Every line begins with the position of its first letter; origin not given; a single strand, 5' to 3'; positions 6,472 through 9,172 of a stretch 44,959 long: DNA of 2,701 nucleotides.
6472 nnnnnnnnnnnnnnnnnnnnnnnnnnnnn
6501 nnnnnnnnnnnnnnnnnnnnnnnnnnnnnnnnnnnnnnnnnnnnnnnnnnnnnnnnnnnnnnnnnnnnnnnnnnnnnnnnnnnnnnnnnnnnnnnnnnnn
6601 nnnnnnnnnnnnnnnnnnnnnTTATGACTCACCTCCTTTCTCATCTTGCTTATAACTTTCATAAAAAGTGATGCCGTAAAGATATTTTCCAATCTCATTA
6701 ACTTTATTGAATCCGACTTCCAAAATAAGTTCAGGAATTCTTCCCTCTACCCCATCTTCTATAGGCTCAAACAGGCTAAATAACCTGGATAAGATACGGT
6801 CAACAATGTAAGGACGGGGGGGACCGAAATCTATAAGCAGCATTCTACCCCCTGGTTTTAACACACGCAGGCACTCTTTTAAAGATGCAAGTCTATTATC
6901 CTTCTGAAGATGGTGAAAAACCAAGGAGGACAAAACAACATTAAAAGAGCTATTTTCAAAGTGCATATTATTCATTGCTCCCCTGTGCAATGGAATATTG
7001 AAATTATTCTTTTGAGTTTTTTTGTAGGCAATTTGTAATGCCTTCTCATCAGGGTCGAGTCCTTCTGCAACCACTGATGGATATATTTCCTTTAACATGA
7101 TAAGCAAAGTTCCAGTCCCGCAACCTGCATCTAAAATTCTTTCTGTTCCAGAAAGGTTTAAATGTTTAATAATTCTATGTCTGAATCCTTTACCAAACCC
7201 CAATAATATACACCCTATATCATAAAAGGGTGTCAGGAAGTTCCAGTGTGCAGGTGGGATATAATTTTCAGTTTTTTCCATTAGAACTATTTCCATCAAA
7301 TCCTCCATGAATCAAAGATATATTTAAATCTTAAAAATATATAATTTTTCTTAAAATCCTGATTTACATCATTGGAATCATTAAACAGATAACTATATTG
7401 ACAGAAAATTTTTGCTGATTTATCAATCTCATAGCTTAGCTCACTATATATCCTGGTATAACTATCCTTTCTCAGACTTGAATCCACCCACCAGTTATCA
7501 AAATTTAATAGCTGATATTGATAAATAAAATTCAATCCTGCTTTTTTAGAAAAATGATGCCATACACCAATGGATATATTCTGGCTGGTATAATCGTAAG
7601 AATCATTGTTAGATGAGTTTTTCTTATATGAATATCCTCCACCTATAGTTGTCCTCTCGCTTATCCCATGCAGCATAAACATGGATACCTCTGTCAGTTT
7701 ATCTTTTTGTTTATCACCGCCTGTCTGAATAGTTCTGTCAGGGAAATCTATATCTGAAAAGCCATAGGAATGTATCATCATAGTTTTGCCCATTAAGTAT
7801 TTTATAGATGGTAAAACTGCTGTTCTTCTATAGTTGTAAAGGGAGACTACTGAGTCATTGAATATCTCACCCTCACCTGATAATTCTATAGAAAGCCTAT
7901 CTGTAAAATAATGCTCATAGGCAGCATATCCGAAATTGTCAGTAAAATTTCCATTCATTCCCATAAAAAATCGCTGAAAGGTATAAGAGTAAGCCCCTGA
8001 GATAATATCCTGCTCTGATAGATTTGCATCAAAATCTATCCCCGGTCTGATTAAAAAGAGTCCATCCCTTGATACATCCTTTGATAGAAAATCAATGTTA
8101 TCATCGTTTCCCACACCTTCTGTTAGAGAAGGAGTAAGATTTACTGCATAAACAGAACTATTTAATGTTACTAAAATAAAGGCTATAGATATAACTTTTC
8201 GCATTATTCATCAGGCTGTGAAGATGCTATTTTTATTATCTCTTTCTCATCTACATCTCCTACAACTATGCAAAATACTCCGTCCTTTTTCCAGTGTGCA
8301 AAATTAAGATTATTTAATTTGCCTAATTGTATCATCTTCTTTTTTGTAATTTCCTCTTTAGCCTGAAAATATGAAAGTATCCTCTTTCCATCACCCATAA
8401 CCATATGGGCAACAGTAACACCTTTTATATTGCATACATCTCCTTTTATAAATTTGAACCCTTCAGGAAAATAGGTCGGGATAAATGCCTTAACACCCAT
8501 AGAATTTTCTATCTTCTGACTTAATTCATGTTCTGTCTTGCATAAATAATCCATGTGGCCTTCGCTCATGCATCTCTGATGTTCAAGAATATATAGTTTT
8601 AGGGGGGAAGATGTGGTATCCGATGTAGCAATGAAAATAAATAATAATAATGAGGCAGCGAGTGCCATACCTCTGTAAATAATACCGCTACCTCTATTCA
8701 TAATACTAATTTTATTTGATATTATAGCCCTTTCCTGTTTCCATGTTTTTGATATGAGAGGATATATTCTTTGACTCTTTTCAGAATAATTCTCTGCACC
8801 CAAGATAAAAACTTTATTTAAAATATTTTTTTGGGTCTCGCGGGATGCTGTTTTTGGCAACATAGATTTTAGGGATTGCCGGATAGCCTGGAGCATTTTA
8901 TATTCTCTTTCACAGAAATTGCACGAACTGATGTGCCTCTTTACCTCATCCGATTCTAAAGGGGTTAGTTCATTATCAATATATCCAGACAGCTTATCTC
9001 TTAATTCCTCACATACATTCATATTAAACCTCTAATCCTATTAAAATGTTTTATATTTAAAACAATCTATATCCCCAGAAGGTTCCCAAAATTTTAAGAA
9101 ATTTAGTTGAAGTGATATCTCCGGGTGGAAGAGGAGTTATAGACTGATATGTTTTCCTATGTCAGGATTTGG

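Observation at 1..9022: Twelve-gene operon joining a CusCBA Cu(I)/Ag(I) pump to a quinol/thiol redox module, extra OM barrels and an orphan membrane sensor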

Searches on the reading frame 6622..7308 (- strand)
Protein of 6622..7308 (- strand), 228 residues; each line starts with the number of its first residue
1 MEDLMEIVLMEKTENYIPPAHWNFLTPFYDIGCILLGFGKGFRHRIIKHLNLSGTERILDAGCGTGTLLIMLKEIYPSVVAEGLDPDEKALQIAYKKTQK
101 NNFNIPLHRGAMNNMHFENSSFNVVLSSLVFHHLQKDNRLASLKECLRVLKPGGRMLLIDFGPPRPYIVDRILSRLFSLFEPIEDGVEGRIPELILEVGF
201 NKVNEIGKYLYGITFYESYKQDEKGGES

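Call 6: search_protein_families(library=pfam, proteins=[window:6622-7308:-], max_evalue=0.1)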
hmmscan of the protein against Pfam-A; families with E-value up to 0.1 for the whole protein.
window:6622-7308:- (228 aa): 19 families
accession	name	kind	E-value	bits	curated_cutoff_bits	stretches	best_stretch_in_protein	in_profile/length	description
PF13649.12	Methyltransf_25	-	1e-22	81.1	27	1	58-154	1-97/97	Methyltransferase domain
PF08241.18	Methyltransf_11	-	8e-20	71.7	21.2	1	59-157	1-94/95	Methyltransferase domain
PF13847.12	Methyltransf_31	-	7.9e-18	65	27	1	55-162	4-113/145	Methyltransferase domain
PF08242.18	Methyltransf_12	-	3.2e-14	53.9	30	1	59-155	1-97/98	Methyltransferase domain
PF13489.12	Methyltransf_23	-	2.7e-12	47.2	27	1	54-162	22-120/164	Methyltransferase domain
PF01209.24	Ubie_methyltran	-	1.2e-11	44.8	20.1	1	37-168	30-161/233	ubiE/COQ5 methyltransferase family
PF05175.20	MTS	-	5.5e-11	42.8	23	1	47-159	24-139/170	Methyltransferase small domain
PF00891.24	Methyltransf_2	-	3.3e-07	30.3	22.3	1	45-160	53-166/210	O-methyltransferase domain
PF20922.3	Anamorsin_N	-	1.3e-05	25.4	27.1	1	114-158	44-87/163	Anamorsin, N-terminal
PF07021.18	MetW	-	1.5e-05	25.1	21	1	45-150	5-102/193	Methionine biosynthesis protein MetW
PF02353.26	CMAS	-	1.8e-05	24.7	27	1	45-158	53-164/273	Mycolic acid cyclopropane synthetase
PF06325.19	PrmA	-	5.9e-05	23.1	22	1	54-135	161-240/296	Ribosomal protein L11 methyltransferase (PrmA)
PF08003.17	Methyltransf_9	-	0.00062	19.3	23.8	1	44-158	105-217/315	Protein of unknown function (DUF1698)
PF03848.20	TehB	-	0.0011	18.9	20.4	1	56-159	32-133/193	Tellurite resistance protein TehB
PF00398.26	RrnaAD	-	0.017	14.7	24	1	45-86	21-62/263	Ribosomal RNA adenine dimethylase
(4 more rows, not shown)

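Call 7: search_protein_families(library=ncbifam, proteins=[window:6622-7308:-], max_evalue=0.01)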
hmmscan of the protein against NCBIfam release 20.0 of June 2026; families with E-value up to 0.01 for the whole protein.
window:6622-7308:- (228 aa): 62 families (the best 25 are shown)
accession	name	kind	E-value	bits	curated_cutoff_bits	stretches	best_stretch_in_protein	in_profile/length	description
NF043040.1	corrin_prot_MT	hypoth_equivalog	1.2e-22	80.4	180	1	29-177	15-165/216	corrinoid protein-associated methyltransferase CpaM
TIGR01934.1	MenG_MenH_UbiE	subfamily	8.6e-18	64.4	158.35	1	36-171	21-154/223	ubiquinone/menaquinone biosynthesis methyltransferase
NF045667.1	MTase_DVU1556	equivalog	2e-17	63.4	155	1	44-161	12-122/213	DVU_1556 family methyltransferase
NF001244.0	PRK00216.1-5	equivalog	8.8e-17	61.2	216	1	34-171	28-166/236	bifunctional demethylmenaquinone methyltransferase/2-methoxy-6-polyprenyl-1,4-benzoquinol methylase UbiE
NF052510.1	methyltran_MpqE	exception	6.1e-15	55.2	335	1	27-169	17-162/234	methyl-plastoquinone biosynthesis methyltransferase MpqE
NF001243.0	PRK00216.1-4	equivalog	1.1e-13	51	235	1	40-166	33-159/237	demethylmenaquinone methyltransferase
TIGR02752.1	MenG_heptapren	equivalog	1.8e-13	50.6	419.85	1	40-166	31-157/231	demethylmenaquinone methyltransferase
TIGR02072.1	BioC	equivalog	1e-12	48.4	184.95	1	45-163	22-137/244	malonyl-ACP O-methyltransferase BioC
NF041537.1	ArsM_AhpD_UU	exception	4e-12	45.6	510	1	53-161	75-183/345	arsenite methyltransferase/AhpD domain selenoprotein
NF041536.1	ArsM_DUF2284_UU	exception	1.2e-11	43.6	575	1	53-203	75-225/459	arsenite methyltransferase/DUF2284 domain selenoprotein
NF004851.0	PRK06202.1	equivalog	3.6e-11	42.9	243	1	21-145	27-153/237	hypothetical protein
NF047649.1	MTase_UXPK_star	exception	1e-10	41.1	460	1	53-161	76-184/283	methyltransferase/UXPK-star double selenoprotein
NF008823.0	PRK11873.1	subfamily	1.2e-10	41.3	263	1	50-160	73-183/272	arsenite methyltransferase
NF038261.1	rhodoquin_RquA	equivalog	1.8e-10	40.9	175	1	16-183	13-179/218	rhodoquinone biosynthesis methyltransferase RquA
TIGR01983.1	UbiG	equivalog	4.6e-10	39.2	102.95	1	55-158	50-151/228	bifunctional 2-polyprenyl-6-hydroxyphenol methylase/3-demethylubiquinol 3-O-methyltransferase UbiG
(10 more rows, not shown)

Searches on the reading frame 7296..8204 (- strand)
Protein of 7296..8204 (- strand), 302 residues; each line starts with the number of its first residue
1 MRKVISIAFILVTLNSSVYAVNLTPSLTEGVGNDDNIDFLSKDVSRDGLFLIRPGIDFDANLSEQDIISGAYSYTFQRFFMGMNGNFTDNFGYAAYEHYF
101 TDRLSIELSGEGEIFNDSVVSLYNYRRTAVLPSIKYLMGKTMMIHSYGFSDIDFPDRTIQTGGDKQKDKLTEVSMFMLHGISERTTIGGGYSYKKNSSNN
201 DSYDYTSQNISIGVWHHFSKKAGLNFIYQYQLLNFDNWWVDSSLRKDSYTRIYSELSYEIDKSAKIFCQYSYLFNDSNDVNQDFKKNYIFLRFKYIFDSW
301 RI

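Call 6: search_protein_families(library=pfam, proteins=[window:7296-8204:-], max_evalue=0.1)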
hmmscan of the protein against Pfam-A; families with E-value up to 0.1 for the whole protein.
window:7296-8204:- (302 aa): 1 family
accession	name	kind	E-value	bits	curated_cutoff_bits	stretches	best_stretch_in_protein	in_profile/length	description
PF10082.15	BBP2_2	-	0.00087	18.7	23.7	1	209-292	295-373/378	Putative beta-barrel porin 2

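Call 7: search_protein_families(library=ncbifam, proteins=[window:7296-8204:-], max_evalue=0.01)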
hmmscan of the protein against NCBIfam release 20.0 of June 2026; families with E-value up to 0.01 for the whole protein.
window:7296-8204:- (302 aa): 3 families
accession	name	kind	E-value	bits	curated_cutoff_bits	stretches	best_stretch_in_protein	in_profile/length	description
TIGR03016.1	pepcterm_hypo_1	hypoth_equivalog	1.3e-09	37.5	90.85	2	205-297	389-477/477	TIGR03016 family PEP-CTERM system-associated outer membrane protein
TIGR03014.2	EpsL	equivalog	4.8e-07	29.1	275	1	82-218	248-385/385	XrtB/PEP-CTERM-associated polysaccharide biosynthesis outer membrane protein EpsL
NF041027.1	GSU2204_Se_pt_1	equivalog_domain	0.007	15.2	350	0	182-250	288-356/580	GSU2204 family CXXCH-containing (seleno)protein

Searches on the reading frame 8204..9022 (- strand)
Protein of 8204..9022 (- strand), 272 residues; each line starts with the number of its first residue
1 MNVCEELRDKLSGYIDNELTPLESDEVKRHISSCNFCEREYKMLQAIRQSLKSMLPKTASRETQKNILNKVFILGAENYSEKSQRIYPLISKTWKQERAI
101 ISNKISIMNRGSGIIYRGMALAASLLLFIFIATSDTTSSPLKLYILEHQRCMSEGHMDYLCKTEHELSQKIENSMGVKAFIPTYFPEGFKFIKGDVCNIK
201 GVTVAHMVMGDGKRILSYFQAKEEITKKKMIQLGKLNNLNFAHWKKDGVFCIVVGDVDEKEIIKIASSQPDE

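Call 6: search_protein_families(library=pfam, proteins=[window:8204-9022:-], max_evalue=0.1)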
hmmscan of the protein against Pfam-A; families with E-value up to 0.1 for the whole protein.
window:8204-9022:- (272 aa): 4 families
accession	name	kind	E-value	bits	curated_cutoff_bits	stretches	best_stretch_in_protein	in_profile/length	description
PF13490.11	zf-HC2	-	1.1e-08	35.5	22.2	1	4-34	1-31/35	Putative zinc-finger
PF14285.11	DUF4367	-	1.4e-05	26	22.1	1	231-268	71-109/110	Domain of unknown function (DUF4367)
PF17188.9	MucB_RseB_C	-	0.0089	16.6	30.1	1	183-268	10-95/97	MucB/RseB C-terminal domain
PF13917.11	zf-CCHC_3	-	0.026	14.9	27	1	149-163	8-22/41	Zinc knuckle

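Call 7: search_protein_families(library=ncbifam, proteins=[window:8204-9022:-], max_evalue=0.01)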
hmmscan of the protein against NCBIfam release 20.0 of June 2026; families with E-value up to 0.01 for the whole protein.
window:8204-9022:- (272 aa): 2 families
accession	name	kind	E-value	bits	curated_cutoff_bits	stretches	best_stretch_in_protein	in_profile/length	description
TIGR03988.1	antisig_RsrA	equivalog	2e-08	34.2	62.5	1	4-68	2-67/77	mycothiol system anti-sigma-R factor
NF052375.1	antisigma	equivalog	3.4e-05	23.9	100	1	12-72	3-63/217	anti-sigma factor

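Call 68: predict_structure(alignment_id=A3)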
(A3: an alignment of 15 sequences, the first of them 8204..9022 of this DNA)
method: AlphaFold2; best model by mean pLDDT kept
length: 272 residues; sequences in the alignment: 15
mean_pLDDT: 54.8   pTM: 0.46
mean pLDDT of the five models: 54.8, 51.1, 49.0, 45.0, 44.4
residues with pLDDT >= 90: 1; 70-90: 85; 50-70: 56; < 50: 130
segments of 3 or more residues with pLDDT < 50: 1-19, 30-32, 50-52, 54-56, 70-158
pLDDT, mean of each block of 10 residues (from residue 1): 42 45 55 48 52 49 50 38 31 32 28 31 34 34 39 41 82 79 82 69 74 75 60 69 77 82 82 50
secondary structure, 60 per line:
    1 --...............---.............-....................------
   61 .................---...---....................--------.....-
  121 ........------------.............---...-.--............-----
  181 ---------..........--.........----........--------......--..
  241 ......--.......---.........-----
elements in order: H3-17 H21-33 H35-54 H61-77 H87-106 H115-119 H121-128 H141-153 H164-175 E190-199 E202-210 E215-222 E231-236 E239-246 E249-255 H259-267

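Call 71: fold_search(model_id=the predicted structure, library=pdb)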
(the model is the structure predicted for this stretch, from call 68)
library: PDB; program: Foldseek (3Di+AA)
matches with E <= 10: 888; with E <= 0.001: 10
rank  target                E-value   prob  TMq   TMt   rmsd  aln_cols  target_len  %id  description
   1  2v42_A                1.9e-05  1.00  0.29  0.27   3.5        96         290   17  Crystal structure of RseB: a sensor for periplasmic stress response in E. coli (released 2007-08-28)
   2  2v42_B                2.2e-05  1.00  0.28  0.28   2.9        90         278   17  Crystal structure of RseB: a sensor for periplasmic stress response in E. coli (released 2007-08-28)
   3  2v43_B                4.1e-05  1.00  0.29  0.28   8.0        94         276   17  Crystal structure of RseB: a sensor for periplasmic stress response in E. coli (released 2007-08-28)
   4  2p4b_A                7.5e-05  1.00  0.28  0.27   3.0        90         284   17  Crystal structure of E.coli RseB (released 2007-05-22)
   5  2v43_C                1.3e-04  1.00  0.29  0.28  11.6       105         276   16  Crystal structure of RseB: a sensor for periplasmic stress response in E. coli (released 2007-08-28)
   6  6in9_B                1.4e-04  1.00  0.27  0.28   6.0        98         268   18  Crystal structure of MucB in complex with MucA(peri) (released 2019-07-24)
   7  2p4b_B                2.2e-04  1.00  0.28  0.29   3.0        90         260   17  Crystal structure of E.coli RseB (released 2007-05-22)
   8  6in9_A                3.2e-04  1.00  0.28  0.28   6.1       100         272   19  Crystal structure of MucB in complex with MucA(peri) (released 2019-07-24)
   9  6jau_A                3.2e-04  1.00  0.27  0.26   7.1       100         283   19  The complex structure of Pseudomonas aeruginosa MucA/MucB. (released 2020-01-29)
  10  3m4w_A                4.0e-04  1.00  0.27  0.26   2.8        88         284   17  Structural basis for the negative regulation of bacterial stress response by RseB (released 2010-05-05)
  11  3m4w_C                2.0e-03  1.00  0.26  0.26   4.8        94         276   17  Structural basis for the negative regulation of bacterial stress response by RseB (released 2010-05-05)
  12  3m4w_D                3.5e-03  1.00  0.23  0.23   4.5        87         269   17  Structural basis for the negative regulation of bacterial stress response by RseB (released 2010-05-05)
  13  6in8                  2.3e-02  1.00  0.25  0.25   5.3        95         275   24  Crystal structure of MucB (released 2019-07-24)
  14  2p4b_C                3.6e-02  0.99  0.23  0.24  14.7       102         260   16  Crystal structure of E.coli RseB (released 2007-05-22)
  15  5nzr_K                5.5e-02  0.12  0.15  0.09  25.7       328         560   14  The structure of the COPI coat leaf (released 2017-06-28)
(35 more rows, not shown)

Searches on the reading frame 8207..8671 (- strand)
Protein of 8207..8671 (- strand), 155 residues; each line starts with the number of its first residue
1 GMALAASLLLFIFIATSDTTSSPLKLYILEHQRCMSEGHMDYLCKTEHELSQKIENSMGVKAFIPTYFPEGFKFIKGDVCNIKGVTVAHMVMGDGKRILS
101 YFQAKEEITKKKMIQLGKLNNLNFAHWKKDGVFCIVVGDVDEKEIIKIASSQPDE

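Call 55: find_homologous_proteins(query=window:8207-8671:-, max_evalue=0.001)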
Query seq(155 aa) (155 aa): 17 proteins with E <= 0.001 among 41 candidates.
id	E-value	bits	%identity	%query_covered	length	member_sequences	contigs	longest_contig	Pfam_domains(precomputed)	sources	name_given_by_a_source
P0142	2.0e-98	344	100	100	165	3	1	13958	PF14285.12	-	-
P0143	6.0e-80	284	81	100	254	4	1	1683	PF13490.12,PF14285.12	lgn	-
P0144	3.7e-77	275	79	98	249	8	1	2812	PF13490.12,PF14285.12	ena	-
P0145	1.0e-76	274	80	98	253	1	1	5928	PF13490.12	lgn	-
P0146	1.5e-76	273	78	98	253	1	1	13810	PF13490.12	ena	-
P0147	5.3e-75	268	77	98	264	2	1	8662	PF13490.12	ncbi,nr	ncbi:MAG: zf-HC2 domain-containing protein [Nitrospinae bacterium]|nr:zf-HC2 domain-containing prote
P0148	9.9e-75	267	79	98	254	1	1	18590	PF13490.12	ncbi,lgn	-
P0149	4.9e-74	265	77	98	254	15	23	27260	PF13490.12,PF14285.12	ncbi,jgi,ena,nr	ncbi:MAG: hypothetical protein A2W77_06060 [Nitrospinae bacterium RIFCSPLOWO2_12_39_16]|nr:MAG: hypo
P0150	1.2e-73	264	76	99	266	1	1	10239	PF13490.12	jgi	jgi:anti-sigma factor RsiW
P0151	4.9e-72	258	72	99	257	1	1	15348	PF13490.12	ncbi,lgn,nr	ncbi:MAG: zf-HC2 domain-containing protein [Nitrospinae bacterium]|nr:zf-HC2 domain-containing prote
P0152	3.8e-71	256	75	98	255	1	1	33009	PF13490.12,PF14285.12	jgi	jgi:anti-sigma factor RsiW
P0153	3.7e-70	252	72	97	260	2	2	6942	PF13490.12,PF14285.12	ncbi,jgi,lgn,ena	-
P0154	8.0e-70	251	72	98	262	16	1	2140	PF13490.12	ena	-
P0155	1.0e-68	248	71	99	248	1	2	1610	PF13490.12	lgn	-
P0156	2.3e-64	234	72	98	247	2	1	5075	PF13490.12,PF14285.12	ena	-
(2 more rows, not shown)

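Call 56: find_encoding_contigs(protein=P0149, flank=10000, max_places=1)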
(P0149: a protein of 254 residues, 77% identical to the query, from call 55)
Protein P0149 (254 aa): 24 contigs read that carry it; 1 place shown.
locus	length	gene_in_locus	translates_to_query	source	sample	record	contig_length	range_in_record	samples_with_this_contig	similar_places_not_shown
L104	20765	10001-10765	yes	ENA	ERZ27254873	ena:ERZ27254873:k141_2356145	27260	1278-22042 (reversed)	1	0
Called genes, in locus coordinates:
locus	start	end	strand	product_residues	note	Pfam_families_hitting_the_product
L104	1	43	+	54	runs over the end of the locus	PF00301:Rubredoxin, PF21349:RUBY_RBDX (faint)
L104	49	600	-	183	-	PF02572:CobA_CobO_BtuR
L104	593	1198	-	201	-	PF00300:His_Phos_1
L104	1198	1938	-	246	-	PF02654:CobS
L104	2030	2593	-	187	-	PF02283:CobU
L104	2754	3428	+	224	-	PF00027:cNMP_binding, PF13545:HTH_Crp_2, PF00325:Crp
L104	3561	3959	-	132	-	PF02472:ExbD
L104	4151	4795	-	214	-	PF01618:MotA_ExbB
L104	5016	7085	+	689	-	PF02629:CoA_binding, PF13380:CoA_binding_2, PF13607:Succ_CoA_lig, PF19045:Ligase_CoA_2, PF13549:ATP-grasp_5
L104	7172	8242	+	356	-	PF13500:AAA_26, PF07085:DRTGG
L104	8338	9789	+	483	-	PF13185:GAF_2, PF01590:GAF, PF13492:GAF_3 (weak), PF00990:GGDEF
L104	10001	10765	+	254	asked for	PF13490:zf-HC2, PF14285:DUF4367 (faint)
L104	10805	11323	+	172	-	PF00578:AhpC-TSA, PF08534:Redoxin, PF00085:Thioredoxin (weak), PF02630:SCO1-SenC (weak), PF13098:Thioredoxin_2 (weak), PF13905:Thioredoxin_8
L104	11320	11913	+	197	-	-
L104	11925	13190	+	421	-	PF02321:OEP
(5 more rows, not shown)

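Call 57: find_encoding_contigs(protein=P0152, flank=10000, max_places=1)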
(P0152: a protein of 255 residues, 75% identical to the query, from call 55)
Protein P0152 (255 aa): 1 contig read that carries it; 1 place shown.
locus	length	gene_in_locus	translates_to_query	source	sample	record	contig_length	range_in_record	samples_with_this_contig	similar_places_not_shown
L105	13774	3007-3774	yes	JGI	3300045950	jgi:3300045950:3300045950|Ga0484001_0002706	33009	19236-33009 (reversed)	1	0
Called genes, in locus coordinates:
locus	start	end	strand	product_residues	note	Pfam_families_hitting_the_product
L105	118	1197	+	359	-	PF13500:AAA_26, PF07085:DRTGG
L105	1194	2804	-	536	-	-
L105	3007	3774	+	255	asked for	PF13490:zf-HC2, PF14285:DUF4367 (faint)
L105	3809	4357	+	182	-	PF08534:Redoxin, PF00578:AhpC-TSA, PF00085:Thioredoxin, PF13098:Thioredoxin_2 (weak), PF13905:Thioredoxin_8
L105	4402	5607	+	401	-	PF02321:OEP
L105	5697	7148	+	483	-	PF25917:BSH_RND (faint), PF25919:BSH_CusB, PF25973:BSH_CzcB, PF25869:3HB_CusB (weak), PF25944:Beta-barrel_RND (weak), PF25954:Beta-barrel_RND_2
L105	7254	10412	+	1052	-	PF00873:ACR_tran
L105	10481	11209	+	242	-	PF03781:FGE-sulfatase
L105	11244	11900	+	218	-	PF00089:Trypsin, PF13365:Trypsin_2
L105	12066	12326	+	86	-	-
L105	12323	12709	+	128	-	PF01850:PIN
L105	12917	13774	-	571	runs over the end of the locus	PF21162:ETFQO_UQ-bd, PF05187:Fer4_ETF_QO (weak)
